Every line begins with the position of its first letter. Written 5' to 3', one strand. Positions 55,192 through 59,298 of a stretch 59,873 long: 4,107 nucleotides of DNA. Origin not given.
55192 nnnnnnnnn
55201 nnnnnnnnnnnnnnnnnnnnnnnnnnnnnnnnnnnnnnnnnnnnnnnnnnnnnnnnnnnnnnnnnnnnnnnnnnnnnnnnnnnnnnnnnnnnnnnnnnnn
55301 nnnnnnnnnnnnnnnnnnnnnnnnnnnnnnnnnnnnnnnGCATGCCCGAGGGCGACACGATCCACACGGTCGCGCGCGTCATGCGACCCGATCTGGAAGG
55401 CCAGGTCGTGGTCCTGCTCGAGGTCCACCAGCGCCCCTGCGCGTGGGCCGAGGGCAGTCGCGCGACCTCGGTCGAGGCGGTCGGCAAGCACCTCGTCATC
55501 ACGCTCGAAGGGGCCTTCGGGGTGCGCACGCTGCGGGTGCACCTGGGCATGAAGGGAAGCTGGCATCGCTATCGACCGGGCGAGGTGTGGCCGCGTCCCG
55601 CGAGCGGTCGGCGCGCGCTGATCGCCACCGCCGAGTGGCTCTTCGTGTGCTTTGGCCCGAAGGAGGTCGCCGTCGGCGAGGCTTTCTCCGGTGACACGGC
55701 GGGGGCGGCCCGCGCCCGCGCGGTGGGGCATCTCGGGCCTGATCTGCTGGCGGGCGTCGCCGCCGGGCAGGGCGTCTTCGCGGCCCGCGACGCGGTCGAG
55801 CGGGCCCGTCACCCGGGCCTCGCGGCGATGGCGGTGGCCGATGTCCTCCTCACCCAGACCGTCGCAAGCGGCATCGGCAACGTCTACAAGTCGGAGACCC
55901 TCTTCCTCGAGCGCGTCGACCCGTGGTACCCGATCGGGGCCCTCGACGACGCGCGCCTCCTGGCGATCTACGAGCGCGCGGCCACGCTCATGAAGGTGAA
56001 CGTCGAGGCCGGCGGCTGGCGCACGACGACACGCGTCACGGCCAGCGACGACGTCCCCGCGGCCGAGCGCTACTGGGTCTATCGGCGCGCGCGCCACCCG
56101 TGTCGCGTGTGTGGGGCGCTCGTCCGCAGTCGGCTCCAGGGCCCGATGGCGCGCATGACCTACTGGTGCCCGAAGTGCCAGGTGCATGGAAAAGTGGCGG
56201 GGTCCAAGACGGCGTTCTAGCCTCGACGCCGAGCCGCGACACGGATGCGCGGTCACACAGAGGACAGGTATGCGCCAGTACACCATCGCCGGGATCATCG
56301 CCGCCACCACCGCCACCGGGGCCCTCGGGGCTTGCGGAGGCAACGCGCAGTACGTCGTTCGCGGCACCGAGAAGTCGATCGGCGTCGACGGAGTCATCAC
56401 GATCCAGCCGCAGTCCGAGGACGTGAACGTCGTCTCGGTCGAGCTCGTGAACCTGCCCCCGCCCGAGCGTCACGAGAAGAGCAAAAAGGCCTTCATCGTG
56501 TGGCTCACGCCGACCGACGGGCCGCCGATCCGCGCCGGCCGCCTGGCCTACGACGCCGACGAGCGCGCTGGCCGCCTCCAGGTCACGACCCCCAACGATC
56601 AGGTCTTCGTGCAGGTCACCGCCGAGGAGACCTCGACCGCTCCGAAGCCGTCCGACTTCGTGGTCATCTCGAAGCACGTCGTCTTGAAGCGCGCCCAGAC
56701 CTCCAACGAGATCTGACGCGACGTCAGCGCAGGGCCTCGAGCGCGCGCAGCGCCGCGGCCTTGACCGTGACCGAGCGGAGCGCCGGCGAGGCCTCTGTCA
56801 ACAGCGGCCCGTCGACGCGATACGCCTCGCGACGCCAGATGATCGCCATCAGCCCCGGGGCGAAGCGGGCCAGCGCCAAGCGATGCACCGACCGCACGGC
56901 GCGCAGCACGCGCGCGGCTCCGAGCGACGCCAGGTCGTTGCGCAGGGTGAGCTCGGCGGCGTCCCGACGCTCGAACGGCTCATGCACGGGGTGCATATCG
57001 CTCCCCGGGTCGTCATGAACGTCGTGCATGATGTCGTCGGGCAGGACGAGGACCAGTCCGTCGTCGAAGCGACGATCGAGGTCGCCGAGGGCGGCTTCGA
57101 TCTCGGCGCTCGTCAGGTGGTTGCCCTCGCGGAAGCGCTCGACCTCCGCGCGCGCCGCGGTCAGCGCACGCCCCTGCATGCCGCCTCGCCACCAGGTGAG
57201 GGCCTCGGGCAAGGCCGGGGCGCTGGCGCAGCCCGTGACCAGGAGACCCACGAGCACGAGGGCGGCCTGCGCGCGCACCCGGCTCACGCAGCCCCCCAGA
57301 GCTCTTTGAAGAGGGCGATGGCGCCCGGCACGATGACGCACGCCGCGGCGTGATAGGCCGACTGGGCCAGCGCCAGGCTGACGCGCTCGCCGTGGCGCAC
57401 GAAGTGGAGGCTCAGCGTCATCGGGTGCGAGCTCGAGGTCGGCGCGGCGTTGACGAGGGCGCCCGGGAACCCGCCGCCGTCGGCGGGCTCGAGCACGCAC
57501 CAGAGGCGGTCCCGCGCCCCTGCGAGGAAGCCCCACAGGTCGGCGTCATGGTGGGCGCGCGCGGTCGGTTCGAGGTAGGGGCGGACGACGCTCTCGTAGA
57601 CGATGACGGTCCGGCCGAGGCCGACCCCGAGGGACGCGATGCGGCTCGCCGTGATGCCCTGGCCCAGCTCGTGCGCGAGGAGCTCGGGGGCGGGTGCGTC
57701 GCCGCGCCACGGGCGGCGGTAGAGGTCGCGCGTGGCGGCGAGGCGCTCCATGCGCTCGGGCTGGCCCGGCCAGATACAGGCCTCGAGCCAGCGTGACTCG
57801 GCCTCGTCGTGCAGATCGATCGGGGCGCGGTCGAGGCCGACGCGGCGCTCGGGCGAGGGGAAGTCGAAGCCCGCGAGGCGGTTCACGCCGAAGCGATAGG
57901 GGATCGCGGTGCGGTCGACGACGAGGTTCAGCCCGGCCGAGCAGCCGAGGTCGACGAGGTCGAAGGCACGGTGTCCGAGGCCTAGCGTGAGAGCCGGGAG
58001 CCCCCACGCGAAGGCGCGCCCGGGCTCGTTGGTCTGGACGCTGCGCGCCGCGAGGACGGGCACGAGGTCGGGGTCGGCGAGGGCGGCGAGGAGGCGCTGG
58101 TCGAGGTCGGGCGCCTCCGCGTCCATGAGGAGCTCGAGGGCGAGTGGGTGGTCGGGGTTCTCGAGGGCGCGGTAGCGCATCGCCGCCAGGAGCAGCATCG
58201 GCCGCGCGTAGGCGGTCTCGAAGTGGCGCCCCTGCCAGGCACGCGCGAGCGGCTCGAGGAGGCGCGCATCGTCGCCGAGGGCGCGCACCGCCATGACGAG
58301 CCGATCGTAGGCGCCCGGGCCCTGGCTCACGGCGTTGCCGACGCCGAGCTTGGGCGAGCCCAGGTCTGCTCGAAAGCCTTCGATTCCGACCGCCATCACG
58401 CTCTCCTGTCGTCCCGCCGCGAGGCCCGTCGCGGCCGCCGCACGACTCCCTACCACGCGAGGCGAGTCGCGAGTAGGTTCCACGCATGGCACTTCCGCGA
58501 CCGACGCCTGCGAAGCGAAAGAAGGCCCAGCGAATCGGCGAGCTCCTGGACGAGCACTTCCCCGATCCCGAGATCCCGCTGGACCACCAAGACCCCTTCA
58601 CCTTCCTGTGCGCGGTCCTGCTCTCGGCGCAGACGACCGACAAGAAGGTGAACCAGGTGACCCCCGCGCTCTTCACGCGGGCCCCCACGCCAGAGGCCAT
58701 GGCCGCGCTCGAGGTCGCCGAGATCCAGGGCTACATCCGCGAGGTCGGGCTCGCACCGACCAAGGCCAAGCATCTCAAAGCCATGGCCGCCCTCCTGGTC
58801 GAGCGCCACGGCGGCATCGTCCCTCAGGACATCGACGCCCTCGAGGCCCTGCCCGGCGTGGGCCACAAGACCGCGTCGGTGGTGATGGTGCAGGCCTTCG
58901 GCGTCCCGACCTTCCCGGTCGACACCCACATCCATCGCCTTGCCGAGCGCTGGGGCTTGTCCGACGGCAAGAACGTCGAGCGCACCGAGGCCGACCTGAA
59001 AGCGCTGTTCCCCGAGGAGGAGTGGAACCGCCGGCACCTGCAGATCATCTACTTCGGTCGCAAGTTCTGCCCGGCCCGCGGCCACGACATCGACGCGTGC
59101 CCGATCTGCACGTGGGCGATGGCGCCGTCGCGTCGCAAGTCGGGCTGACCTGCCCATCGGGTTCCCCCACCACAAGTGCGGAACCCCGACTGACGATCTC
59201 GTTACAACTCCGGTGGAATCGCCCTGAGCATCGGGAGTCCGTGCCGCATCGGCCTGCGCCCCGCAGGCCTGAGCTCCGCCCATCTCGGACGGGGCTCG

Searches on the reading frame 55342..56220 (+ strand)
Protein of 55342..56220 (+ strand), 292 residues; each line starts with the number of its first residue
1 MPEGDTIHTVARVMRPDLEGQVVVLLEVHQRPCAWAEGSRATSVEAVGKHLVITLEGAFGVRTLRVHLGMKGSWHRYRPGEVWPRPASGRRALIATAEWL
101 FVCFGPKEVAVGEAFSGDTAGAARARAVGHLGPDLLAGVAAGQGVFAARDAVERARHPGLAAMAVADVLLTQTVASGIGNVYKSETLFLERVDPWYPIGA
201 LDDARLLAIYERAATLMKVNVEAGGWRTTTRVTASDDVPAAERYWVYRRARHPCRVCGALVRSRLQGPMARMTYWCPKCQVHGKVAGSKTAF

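Call 20: search_protein_families(library=pfam, proteins=[window:55342-56220:+], max_evalue=0.001)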
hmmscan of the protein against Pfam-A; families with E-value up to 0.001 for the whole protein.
window:55342-56220:+ (292 aa): 2 families
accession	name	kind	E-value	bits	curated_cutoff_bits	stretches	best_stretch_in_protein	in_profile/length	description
PF06831.19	H2TH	-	1.1e-10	41.8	34.7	1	164-229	25-90/93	Formamidopyrimidine-DNA glycosylase H2TH domain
PF01149.29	Fapy_DNA_glyco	-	3.6e-10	40.9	25.5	1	1-77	1-84/117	Formamidopyrimidine-DNA glycosylase N-terminal domain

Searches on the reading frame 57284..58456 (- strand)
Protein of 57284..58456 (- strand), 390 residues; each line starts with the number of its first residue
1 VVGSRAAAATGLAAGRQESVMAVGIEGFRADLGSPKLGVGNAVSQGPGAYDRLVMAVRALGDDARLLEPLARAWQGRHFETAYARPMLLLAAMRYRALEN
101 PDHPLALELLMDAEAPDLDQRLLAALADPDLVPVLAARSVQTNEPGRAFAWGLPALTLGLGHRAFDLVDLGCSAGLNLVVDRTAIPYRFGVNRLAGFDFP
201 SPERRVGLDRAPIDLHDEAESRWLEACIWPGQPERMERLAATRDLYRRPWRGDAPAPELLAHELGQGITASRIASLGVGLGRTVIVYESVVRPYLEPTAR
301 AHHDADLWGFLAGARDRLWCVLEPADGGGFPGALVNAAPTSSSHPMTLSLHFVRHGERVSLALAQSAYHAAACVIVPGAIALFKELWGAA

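Call 20: search_protein_families(library=pfam, proteins=[window:57284-58456:-], max_evalue=0.001)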
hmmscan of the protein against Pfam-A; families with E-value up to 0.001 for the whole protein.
window:57284-58456:- (390 aa): 1 family
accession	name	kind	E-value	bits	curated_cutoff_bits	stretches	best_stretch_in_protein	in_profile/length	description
PF10094.14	DUF2332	-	5.7e-37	128.4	25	1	57-371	23-330/334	Uncharacterized protein conserved in bacteria (DUF2332)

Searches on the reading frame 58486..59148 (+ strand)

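Call 20: search_protein_families(library=pfam, proteins=[window:58486-59148:+], max_evalue=0.001)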
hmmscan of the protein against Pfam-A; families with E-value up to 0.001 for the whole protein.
window:58486-59148:+ (220 aa): 3 families
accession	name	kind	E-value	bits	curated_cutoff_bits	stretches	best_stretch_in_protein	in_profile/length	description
PF00730.31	HhH-GPD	-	2.7e-24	86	26.2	1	43-176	2-107/108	HhH-GPD superfamily base excision DNA repair protein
PF00633.29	HHH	-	5.1e-06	26.5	24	1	107-134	1-28/30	Helix-hairpin-helix motif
PF21176.3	RecR_HhH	-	0.00062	20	27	0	116-130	5-19/45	RecR, helix-hairpin-helix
